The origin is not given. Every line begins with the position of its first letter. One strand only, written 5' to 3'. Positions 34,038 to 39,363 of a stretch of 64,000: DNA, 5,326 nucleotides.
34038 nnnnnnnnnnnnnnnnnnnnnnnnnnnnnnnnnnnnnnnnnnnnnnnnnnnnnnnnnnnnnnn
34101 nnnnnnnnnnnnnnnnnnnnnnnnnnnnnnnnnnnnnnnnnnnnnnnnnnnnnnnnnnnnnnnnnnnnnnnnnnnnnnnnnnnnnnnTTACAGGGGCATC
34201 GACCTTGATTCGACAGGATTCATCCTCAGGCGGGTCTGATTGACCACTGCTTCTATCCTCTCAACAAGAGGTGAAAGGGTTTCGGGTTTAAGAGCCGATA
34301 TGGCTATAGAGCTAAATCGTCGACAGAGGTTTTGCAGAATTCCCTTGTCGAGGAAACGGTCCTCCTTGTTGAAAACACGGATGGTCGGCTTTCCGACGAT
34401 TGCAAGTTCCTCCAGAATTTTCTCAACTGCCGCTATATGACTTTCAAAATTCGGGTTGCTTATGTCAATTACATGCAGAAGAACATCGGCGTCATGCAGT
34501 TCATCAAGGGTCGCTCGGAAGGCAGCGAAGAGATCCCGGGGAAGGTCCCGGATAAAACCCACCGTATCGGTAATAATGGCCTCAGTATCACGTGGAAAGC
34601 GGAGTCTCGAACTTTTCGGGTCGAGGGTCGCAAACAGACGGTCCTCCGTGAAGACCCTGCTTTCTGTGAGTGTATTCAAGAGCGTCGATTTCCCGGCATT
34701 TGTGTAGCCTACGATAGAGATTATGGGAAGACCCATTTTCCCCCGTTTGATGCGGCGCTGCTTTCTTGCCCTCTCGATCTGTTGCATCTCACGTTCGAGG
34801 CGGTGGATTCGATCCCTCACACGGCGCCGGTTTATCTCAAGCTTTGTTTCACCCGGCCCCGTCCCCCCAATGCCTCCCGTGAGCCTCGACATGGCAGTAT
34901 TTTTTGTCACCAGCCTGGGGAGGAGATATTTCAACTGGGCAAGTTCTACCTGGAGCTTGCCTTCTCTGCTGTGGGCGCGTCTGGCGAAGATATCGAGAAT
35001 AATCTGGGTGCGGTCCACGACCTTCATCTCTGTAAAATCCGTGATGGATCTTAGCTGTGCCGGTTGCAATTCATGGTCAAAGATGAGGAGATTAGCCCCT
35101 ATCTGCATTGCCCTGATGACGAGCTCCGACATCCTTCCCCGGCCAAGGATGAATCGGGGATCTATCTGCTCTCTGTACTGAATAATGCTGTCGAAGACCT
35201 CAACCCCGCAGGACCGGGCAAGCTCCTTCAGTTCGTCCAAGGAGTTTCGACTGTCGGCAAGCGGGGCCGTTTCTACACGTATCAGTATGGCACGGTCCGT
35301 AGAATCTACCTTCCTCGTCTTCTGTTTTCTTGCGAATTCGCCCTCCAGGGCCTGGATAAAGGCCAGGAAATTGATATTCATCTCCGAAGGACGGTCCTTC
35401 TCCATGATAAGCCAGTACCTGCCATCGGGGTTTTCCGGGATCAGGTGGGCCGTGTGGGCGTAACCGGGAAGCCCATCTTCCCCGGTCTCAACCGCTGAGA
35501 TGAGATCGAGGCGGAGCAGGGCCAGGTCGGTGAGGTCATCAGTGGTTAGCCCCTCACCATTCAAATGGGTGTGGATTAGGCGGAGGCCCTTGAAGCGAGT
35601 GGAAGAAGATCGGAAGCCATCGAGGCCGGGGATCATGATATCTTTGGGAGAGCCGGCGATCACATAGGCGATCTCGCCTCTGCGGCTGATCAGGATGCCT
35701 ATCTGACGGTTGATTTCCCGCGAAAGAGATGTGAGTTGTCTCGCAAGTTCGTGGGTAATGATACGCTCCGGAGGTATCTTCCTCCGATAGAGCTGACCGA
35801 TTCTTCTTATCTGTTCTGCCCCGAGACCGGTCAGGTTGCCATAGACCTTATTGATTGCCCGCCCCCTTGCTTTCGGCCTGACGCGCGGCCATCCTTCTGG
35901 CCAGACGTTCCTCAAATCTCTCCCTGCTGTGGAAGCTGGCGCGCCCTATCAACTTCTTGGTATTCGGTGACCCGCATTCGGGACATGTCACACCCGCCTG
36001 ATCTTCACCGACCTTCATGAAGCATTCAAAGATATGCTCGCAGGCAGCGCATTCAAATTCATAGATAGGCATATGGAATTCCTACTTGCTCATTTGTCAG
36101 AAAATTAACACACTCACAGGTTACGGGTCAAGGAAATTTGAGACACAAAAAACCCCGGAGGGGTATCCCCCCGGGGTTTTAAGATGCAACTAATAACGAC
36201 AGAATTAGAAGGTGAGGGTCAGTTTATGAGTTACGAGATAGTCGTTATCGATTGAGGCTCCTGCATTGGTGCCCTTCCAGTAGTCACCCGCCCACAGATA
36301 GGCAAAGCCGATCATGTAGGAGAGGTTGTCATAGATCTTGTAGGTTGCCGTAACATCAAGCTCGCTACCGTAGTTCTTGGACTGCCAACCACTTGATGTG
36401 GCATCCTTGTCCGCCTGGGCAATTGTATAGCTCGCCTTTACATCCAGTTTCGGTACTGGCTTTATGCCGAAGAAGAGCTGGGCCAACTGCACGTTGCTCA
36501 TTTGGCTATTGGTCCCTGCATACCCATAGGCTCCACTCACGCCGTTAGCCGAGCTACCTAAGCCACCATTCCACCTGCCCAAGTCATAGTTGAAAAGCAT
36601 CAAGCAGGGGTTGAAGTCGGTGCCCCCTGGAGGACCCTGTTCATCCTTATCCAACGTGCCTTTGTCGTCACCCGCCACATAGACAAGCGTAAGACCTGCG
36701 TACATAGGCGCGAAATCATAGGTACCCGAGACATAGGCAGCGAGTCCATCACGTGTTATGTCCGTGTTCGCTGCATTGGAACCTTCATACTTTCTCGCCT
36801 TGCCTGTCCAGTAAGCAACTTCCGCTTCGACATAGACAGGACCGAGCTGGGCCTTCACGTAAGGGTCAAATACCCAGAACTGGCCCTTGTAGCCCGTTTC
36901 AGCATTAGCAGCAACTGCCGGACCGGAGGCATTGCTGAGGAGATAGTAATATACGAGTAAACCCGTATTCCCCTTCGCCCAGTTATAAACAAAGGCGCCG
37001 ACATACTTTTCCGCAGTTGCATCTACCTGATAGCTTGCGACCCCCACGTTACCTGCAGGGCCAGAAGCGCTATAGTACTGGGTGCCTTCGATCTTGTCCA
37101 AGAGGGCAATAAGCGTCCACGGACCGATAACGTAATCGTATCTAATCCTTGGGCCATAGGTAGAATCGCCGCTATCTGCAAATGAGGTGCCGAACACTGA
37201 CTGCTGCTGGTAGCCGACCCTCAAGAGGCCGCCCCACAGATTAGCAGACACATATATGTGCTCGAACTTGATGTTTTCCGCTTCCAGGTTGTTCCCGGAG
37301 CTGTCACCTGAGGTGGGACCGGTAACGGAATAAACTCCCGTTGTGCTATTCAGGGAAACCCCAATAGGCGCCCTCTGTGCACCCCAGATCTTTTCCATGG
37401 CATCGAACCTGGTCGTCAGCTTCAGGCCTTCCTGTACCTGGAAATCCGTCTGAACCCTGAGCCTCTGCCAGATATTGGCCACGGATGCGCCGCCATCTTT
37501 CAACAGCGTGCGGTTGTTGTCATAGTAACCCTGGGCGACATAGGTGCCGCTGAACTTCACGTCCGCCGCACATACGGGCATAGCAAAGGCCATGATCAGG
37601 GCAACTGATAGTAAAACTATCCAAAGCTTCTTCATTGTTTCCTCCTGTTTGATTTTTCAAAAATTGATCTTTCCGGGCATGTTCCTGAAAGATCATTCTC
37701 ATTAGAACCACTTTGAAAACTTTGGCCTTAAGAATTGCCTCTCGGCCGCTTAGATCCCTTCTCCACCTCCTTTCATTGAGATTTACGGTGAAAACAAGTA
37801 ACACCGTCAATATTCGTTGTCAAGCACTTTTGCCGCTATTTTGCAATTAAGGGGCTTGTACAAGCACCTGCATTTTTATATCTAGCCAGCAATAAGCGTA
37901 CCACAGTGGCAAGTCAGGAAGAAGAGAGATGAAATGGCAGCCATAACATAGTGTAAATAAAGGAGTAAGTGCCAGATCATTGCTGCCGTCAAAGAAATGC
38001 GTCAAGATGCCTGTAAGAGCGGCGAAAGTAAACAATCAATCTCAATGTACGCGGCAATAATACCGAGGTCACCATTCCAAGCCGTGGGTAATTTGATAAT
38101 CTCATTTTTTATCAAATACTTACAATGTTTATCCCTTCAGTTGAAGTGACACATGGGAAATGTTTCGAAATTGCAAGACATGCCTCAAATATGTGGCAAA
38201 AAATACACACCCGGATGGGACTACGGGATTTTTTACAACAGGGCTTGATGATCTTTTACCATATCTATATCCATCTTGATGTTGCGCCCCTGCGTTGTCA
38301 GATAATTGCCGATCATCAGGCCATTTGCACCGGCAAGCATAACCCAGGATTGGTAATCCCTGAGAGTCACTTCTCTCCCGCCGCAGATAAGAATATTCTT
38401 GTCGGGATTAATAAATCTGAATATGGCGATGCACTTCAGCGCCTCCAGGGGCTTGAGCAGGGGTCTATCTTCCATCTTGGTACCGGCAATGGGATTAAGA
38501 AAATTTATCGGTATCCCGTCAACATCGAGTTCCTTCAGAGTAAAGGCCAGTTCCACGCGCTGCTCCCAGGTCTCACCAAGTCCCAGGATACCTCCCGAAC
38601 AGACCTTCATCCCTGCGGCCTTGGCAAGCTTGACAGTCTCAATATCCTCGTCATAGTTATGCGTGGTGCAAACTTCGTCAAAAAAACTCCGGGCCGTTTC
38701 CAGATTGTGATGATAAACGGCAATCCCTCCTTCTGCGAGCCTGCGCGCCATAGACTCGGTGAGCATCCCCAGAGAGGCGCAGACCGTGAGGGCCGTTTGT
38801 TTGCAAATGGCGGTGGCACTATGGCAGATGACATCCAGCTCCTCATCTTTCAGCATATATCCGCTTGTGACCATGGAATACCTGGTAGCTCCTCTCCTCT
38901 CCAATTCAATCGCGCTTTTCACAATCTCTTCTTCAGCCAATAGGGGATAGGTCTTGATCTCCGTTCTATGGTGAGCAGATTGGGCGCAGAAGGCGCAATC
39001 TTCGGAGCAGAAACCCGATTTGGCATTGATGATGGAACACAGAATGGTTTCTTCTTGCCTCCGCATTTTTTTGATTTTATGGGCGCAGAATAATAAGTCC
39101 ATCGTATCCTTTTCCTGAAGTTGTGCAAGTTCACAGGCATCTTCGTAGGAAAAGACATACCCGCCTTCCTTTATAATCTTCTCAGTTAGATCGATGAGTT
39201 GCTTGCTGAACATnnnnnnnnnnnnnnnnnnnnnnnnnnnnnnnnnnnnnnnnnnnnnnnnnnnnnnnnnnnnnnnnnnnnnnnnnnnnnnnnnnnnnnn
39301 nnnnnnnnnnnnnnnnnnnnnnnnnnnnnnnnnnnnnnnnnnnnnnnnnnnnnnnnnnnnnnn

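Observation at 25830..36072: Four tandem TMTC/PMT-like membrane-TPR paralogs translationally coupled to hflX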

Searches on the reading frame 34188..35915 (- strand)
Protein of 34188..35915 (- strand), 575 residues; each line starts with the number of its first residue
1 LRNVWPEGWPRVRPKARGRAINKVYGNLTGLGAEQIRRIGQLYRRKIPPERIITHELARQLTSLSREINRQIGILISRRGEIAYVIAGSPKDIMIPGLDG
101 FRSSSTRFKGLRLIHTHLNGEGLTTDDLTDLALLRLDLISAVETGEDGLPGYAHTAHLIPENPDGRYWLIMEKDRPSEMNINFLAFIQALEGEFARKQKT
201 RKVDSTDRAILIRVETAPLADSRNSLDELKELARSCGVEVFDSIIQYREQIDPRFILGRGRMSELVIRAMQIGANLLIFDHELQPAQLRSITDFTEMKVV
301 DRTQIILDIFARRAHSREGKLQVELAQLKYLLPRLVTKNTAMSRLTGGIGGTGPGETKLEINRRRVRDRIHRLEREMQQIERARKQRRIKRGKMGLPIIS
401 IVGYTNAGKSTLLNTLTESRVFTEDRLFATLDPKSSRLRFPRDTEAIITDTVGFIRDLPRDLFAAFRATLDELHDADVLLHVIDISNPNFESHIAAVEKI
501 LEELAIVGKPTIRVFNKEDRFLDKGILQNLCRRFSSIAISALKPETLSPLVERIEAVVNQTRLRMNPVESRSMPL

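Call 9: search_protein_families(library=pfam, proteins=[window:34188-35915:-], max_evalue=0.01)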
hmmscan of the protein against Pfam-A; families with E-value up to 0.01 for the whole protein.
window:34188-35915:- (575 aa): 6 families
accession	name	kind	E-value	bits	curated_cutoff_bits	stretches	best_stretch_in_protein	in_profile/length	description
PF16360.10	GTP-bdg_M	-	7.1e-29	100.6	29.5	1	313-391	1-79/79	GTP-binding GTPase Middle Region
PF13167.11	GTP-bdg_N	-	2.8e-28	98.7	25.4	1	224-311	2-89/89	GTP-binding GTPase N-terminal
PF01926.29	MMR_HSR1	-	8.3e-21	74.7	21.9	1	399-517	2-113/113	50S ribosome-binding GTPase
PF00350.29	Dynamin_N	-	0.00035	21.1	27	0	399-430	1-32/168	Dynamin family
PF13191.12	AAA_16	-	0.00046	21.2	32.6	1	374-515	6-138/167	AAA ATPase domain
PF02421.24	FeoB_N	-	0.0007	19.6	27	1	399-526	3-123/156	Ferrous iron transport protein B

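Call 10: search_protein_families(library=ncbifam, proteins=[window:34188-35915:-], max_evalue=0.01)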
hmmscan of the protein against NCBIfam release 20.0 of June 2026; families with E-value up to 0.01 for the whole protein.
window:34188-35915:- (575 aa): 22 families
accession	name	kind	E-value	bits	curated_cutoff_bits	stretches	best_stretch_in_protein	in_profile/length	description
TIGR03156.1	GTP_HflX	equivalog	6.7e-132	439.7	216.75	1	208-557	1-350/351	GTPase HflX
NF008280.0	PRK11058.1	equivalog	8.5e-93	311.4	441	1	203-571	5-378/426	ribosome rescue GTPase HflX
TIGR02729.1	Obg_CgtA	equivalog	4.1e-14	52.3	280.25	1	331-557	102-327/329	Obg family GTPase CgtA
NF008956.1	PRK12299.1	equivalog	5.2e-14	51.9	300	1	329-559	101-326/327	GTPase ObgE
TIGR03594.1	GTPase_EngA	equivalog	1.3e-13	50.8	306.7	1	397-564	176-352/432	ribosome biogenesis GTPase Der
NF000908.1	PRK00089.1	equivalog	1.8e-13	50.4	237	1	398-560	5-169/291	GTPase Era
NF008955.0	PRK12297.1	equivalog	9.9e-13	47.8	406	1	396-563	159-333/429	GTPase ObgE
NF003661.0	PRK05291.1-3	equivalog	2.4e-10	40.3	380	1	363-561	186-373/448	tRNA uridine-5-carboxymethylaminomethyl(34) synthesis GTPase MnmE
TIGR03918.1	GTP_HydF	equivalog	1.1e-08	34.4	325.55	1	398-562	9-171/392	[FeFe] hydrogenase H-cluster maturation GTPase HydF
TIGR00450.1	mnmE_trmE_thdF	equivalog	4e-08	32.8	252.6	1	362-560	178-369/446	tRNA uridine-5-carboxymethylaminomethyl(34) synthesis GTPase MnmE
TIGR03596.1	GTPase_YlqF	equivalog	7.3e-08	32.1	208.2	1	367-422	88-144/276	ribosome biogenesis GTPase YlqF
NF007171.0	PRK09602.1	subfamily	1e-07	31.2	387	1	399-435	5-41/397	YchF-related putative GTPase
TIGR00231.1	small_GTP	domain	2.3e-07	30.7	42.5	1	399-519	6-123/164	GTP-binding protein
TIGR00436.1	era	equivalog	5.5e-07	29.2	116.25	1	399-558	3-163/270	GTPase Era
NF002828.0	PRK03003.1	equivalog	1.8e-06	26.9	631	1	387-520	204-336/477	ribosome biogenesis GTPase Der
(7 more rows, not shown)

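Call 64: find_related_loci(query=window:34191-35915:-, collection=metagenome_contigs, flank=9000)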
Query window:34191-35915:- (575 aa) in metagenome_contigs; peptide patterns used: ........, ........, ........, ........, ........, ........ (x = any residue, [..] = any of these).
275 stretches matched a pattern; 167 encode a relative of the query (tblastn E <= 1e-3); the best 80 are kept; 80 distinct loci.
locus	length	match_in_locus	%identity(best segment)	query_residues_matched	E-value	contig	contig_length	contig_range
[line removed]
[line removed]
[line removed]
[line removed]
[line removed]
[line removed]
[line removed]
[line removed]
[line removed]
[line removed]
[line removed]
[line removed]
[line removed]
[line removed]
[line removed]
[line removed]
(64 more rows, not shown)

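Call 78: search_protein_families(library=ncbifam, proteins=[L144:1471-2235:+], max_evalue=0.00001)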
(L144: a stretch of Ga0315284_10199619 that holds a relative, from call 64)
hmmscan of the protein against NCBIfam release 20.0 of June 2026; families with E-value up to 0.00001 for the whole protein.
L144:1471-2235:+ (255 aa): 10 families
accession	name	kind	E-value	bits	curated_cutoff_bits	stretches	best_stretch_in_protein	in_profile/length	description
NF058614.1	PPMAGASynPpgS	equivalog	2.5e-16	59.8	370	1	12-218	2-204/226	polyprenyl-phospho-N-acetylgalactosaminyl synthase PpgS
TIGR04182.1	glyco_TIGR04182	equivalog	3.2e-16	59.6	325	1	11-243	1-220/293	S-layer glycoprotein N-glycosyltransferase AglJ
NF041391.1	DPhHxTase_Halo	equivalog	4.1e-14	52.1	375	1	18-206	3-179/213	dolichyl-phosphate hexose transferase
NF041875.1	EPS_EpsD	equivalog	1.8e-09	37.4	370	1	14-173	3-166/325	exopolysaccharide biosynthesis glycosyltransferase EpsD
NF047588.1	GlcsyltransPgfSStrep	equivalog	3.3e-09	36.4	500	1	11-234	2-220/308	glycosyltransferase PgfS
TIGR04283.1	glyco_like_mftF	equivalog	3.2e-07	30.2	182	1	14-113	3-97/221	TIGR04283 family arsenosugar biosynthesis glycosyltransferase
NF010496.0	PRK13915.1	equivalog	4.2e-07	29.3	262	1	8-107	29-136/307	glucosyl-3-phosphoglycerate synthase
NF007482.0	PRK10073.1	equivalog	4.4e-07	29.2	423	1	8-113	4-110/334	glycosyltransferase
NF007986.1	PRK10714.1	equivalog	1.5e-06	27.5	529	1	9-176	5-171/316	undecaprenyl-phosphate 4-deoxy-4-formamido-L-arabinose transferase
NF047683.1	TeichurnBiosyTuaG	equivalog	9.1e-06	25.5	400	0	8-75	4-74/252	teichuronic acid biosynthesis protein TuaG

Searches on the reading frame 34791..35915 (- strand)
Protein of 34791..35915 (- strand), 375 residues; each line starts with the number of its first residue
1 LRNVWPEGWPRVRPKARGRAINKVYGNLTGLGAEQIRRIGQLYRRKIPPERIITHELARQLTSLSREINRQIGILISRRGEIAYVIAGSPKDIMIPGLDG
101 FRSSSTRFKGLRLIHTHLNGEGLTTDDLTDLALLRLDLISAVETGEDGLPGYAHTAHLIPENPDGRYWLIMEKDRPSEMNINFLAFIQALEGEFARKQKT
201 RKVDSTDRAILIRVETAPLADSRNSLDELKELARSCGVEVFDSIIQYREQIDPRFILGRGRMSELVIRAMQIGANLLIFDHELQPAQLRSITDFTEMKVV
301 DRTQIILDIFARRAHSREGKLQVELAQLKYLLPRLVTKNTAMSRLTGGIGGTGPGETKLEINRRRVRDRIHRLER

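Call 85: search_protein_families(library=pfam, proteins=[window:34791-35915:-], max_evalue=0.01)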
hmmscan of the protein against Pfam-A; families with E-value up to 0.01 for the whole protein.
window:34791-35915:- (375 aa): 2 families
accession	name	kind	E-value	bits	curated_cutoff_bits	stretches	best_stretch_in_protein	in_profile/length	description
PF13167.11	GTP-bdg_N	-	1.6e-28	99.5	25.4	1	224-311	2-89/89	GTP-binding GTPase N-terminal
PF16360.10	GTP-bdg_M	-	5.9e-26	91.3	29.5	1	313-375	1-63/79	GTP-binding GTPase Middle Region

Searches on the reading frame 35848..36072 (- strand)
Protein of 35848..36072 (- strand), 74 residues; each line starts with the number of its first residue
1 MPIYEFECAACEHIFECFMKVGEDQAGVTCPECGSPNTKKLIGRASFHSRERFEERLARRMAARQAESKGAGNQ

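Call 9: search_protein_families(library=pfam, proteins=[window:35848-36072:-], max_evalue=0.01)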
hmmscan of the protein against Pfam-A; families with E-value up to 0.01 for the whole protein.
window:35848-36072:- (74 aa): 3 families
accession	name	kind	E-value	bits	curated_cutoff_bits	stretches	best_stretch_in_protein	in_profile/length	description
PF09723.15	Zn_ribbon_8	-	6.8e-15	55.3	34.4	1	1-42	1-41/41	Zinc ribbon domain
PF23451.1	Zn_ribbon_PaaD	-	0.00082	19.4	27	1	22-41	9-28/53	PaaD zinc beta ribbon domain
PF01155.25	HypA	-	0.0052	17.2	28.9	1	5-44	70-103/112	Hydrogenase/urease nickel incorporation, metallochaperone, hypA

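Call 10: search_protein_families(library=ncbifam, proteins=[window:35848-36072:-], max_evalue=0.01)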
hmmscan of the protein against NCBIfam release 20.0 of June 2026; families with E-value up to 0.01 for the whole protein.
window:35848-36072:- (74 aa): 4 families
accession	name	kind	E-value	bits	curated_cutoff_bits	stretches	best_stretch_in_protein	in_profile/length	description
TIGR02605.1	CxxC_CxxC_SSSS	subfamily_domain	1.1e-15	57.5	31.3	1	1-48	1-47/52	FmdB family zinc ribbon protein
NF053663.1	RPWMISH_prot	domain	2.3e-07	31.5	120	1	1-51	1-50/115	RPWMISH domain-containing protein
NF047912.1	ECs_2282_CxxC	subfamily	0.0055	16.6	37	0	5-40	2-40/60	ECs_2282 family putative zinc-binding protein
NF033196.2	c_type_nonphoto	exception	0.0093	16.1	70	0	15-64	15-62/98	c-type cytochrome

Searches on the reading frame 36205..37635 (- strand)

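Call 62: search_protein_families(library=pfam, proteins=[window:36205-37635:-], max_evalue=0.001)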
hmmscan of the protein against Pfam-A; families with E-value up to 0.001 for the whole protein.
window:36205-37635:- (476 aa): 1 family
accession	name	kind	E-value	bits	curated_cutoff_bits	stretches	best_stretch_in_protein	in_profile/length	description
PF13372.12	Alginate_exp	-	0.00044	19.6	25.2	0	370-454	287-382/395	Alginate export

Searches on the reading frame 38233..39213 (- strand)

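Call 62: search_protein_families(library=pfam, proteins=[window:38233-39213:-], max_evalue=0.001)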
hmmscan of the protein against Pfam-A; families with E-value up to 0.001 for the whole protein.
window:38233-39213:- (326 aa): 2 families
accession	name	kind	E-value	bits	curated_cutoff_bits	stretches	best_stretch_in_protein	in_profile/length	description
PF06968.18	BATS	-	1.5e-26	92.9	22.2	1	235-322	1-85/88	Biotin and Thiamin Synthesis associated domain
PF04055.27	Radical_SAM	-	1.4e-23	84.3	29.5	1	67-223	5-163/166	Radical SAM superfamily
